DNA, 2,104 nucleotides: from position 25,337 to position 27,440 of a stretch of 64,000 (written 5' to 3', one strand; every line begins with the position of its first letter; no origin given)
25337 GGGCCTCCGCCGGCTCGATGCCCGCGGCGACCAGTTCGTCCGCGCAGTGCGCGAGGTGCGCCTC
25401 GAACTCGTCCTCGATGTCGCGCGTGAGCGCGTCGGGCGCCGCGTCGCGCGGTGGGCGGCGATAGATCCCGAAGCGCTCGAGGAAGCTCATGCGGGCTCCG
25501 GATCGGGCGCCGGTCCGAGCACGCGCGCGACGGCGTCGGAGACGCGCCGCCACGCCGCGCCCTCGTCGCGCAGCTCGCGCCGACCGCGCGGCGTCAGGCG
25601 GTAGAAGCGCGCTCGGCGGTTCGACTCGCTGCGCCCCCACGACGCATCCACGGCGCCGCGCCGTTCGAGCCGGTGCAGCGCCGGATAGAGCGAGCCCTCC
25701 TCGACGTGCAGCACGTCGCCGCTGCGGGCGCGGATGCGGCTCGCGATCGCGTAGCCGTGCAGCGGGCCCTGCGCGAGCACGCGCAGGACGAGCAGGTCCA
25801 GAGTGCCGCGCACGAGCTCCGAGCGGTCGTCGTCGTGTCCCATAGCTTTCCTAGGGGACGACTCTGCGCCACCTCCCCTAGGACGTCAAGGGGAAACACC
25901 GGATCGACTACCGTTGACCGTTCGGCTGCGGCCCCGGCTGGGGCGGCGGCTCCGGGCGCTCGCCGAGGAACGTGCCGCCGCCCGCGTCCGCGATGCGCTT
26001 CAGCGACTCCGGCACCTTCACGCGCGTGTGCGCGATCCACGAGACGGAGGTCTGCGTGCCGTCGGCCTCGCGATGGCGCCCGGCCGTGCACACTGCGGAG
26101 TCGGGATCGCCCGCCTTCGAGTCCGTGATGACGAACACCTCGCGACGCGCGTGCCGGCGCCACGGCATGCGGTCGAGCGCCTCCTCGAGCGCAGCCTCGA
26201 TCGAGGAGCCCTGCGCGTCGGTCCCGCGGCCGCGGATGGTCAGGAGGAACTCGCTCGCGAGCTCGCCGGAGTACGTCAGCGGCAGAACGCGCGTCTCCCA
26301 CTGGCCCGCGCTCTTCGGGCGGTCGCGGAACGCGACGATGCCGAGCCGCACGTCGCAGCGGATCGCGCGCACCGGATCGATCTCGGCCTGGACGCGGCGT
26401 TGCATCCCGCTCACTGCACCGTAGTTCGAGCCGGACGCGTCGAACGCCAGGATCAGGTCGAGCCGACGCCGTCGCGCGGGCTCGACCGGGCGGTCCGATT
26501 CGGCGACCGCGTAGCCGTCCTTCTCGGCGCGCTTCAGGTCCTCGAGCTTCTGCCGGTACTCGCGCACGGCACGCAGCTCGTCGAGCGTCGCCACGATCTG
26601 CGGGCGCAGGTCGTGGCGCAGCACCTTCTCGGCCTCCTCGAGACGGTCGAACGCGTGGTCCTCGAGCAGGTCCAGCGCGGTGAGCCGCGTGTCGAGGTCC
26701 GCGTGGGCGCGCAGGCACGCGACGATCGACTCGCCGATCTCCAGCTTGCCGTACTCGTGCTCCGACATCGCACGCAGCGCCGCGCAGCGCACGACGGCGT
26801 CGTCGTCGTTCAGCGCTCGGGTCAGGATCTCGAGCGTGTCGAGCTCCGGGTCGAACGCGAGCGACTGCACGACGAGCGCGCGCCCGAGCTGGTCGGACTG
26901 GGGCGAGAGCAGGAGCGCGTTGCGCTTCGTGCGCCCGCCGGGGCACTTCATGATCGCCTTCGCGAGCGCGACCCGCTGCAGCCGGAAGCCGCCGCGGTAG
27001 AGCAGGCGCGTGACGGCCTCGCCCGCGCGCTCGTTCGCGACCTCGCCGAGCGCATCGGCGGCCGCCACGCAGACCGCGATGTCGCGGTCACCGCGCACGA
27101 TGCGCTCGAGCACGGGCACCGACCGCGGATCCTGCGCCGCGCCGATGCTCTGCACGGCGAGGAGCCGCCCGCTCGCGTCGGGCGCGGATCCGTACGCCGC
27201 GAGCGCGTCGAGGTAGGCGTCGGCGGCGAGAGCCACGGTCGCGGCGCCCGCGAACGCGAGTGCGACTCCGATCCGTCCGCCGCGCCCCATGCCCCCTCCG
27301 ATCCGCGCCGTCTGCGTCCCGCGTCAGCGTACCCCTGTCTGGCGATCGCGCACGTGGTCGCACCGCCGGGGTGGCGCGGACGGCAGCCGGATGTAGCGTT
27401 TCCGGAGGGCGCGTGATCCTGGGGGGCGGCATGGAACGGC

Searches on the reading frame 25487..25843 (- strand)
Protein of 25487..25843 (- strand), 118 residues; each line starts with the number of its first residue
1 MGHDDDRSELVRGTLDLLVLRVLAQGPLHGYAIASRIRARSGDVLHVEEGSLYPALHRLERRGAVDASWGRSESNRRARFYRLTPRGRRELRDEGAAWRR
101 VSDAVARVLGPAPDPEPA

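Call 71: search_protein_families(library=pfam, proteins=[window:25487-25843:-], max_evalue=0.01)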
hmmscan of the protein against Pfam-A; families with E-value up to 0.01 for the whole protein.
window:25487-25843:- (118 aa): 2 families
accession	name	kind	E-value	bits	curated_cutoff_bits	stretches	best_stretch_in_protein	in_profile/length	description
PF03551.20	PadR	-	2e-23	82.6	27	1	19-92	1-74/75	Transcriptional regulator PadR-like family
PF13463.12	HTH_27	-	0.0013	19.4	22.2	1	39-87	22-68/68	Winged helix DNA-binding domain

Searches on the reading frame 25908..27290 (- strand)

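Call 71: search_protein_families(library=pfam, proteins=[window:25908-27290:-], max_evalue=0.01)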
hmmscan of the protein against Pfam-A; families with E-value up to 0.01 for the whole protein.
window:25908-27290:- (460 aa): 4 families
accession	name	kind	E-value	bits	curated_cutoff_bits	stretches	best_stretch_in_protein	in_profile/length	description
PF13646.12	HEAT_2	-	1.5e-12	48.1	27.7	2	35-99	10-73/88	HEAT repeats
PF13519.12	VWA_2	-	6.4e-06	27.2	27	1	280-391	2-106/107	von Willebrand factor type A domain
PF00092.34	VWA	-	0.00076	20.2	23.8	1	278-437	1-154/174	von Willebrand factor type A domain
PF02985.28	HEAT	-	0.002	18.6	23.5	0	153-176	2-25/31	HEAT repeat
